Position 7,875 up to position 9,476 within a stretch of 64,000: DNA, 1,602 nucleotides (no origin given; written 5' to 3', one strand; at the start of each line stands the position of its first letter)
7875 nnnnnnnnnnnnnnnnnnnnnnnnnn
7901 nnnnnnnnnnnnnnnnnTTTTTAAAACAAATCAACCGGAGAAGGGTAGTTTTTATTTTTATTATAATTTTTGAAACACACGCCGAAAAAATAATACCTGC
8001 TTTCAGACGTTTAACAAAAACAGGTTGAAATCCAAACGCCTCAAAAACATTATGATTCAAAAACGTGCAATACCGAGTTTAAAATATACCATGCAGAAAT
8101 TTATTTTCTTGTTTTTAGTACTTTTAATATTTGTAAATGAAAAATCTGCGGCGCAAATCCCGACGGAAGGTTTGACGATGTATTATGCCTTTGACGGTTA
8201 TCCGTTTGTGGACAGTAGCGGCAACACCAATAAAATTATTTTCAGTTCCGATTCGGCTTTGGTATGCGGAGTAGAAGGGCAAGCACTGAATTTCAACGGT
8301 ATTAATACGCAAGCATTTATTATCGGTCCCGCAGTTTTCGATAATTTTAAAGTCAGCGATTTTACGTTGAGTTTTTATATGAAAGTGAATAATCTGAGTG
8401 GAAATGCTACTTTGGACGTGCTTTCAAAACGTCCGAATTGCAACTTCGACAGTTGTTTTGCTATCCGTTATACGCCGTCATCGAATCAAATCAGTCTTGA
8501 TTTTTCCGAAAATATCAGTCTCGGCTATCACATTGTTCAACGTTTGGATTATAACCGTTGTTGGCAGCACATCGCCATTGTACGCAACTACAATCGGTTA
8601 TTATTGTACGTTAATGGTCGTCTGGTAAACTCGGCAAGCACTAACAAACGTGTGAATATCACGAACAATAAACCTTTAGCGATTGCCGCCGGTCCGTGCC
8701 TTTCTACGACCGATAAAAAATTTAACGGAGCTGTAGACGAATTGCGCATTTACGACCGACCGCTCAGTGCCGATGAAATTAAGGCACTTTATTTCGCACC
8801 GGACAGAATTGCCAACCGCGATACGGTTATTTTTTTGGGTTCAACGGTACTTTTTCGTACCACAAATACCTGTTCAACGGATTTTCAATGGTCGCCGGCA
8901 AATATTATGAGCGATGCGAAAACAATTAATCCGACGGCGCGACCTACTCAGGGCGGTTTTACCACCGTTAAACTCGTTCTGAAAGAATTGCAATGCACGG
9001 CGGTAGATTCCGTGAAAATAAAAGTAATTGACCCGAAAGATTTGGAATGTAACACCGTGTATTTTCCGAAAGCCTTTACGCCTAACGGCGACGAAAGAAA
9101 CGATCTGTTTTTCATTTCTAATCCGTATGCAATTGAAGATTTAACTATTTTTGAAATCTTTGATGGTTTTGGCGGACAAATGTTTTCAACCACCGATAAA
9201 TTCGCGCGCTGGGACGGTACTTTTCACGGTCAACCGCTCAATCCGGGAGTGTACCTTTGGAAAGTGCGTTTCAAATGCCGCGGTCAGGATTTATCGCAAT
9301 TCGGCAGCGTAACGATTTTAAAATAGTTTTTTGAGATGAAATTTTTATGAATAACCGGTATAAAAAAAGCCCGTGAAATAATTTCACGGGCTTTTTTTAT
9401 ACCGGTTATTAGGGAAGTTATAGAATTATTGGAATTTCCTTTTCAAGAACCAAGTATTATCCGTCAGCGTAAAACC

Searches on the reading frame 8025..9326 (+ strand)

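Call 3: search_protein_families(library=pfam, proteins=[window:8025-9326:+], max_evalue=0.01)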
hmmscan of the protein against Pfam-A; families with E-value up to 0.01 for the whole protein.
window:8025-9326:+ (433 aa): 4 families
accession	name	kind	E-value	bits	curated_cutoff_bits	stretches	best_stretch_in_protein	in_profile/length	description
PF13385.13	Laminin_G_3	-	8.6e-22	78.3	27.6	1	106-253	12-151/151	Concanavalin A-like lectin/glucanases superfamily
PF13585.12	CHU_C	-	2.6e-11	43.9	27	1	347-429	3-84/86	CHU_C Type IX secretion signal domain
PF07953.20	Toxin_R_bind_N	-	2.1e-09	37.8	23.8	1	61-247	4-191/191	Clostridium neurotoxin, N-terminal receptor binding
PF02973.23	Sialidase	-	0.0097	15.9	26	0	190-253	117-182/189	Sialidase, N-terminal domain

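Call 5: search_protein_families(library=padloc, proteins=[window:8025-9326:+], max_evalue=0.01)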
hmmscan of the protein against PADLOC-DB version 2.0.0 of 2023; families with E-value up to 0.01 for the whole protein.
window:8025-9326:+ (433 aa): 0 families
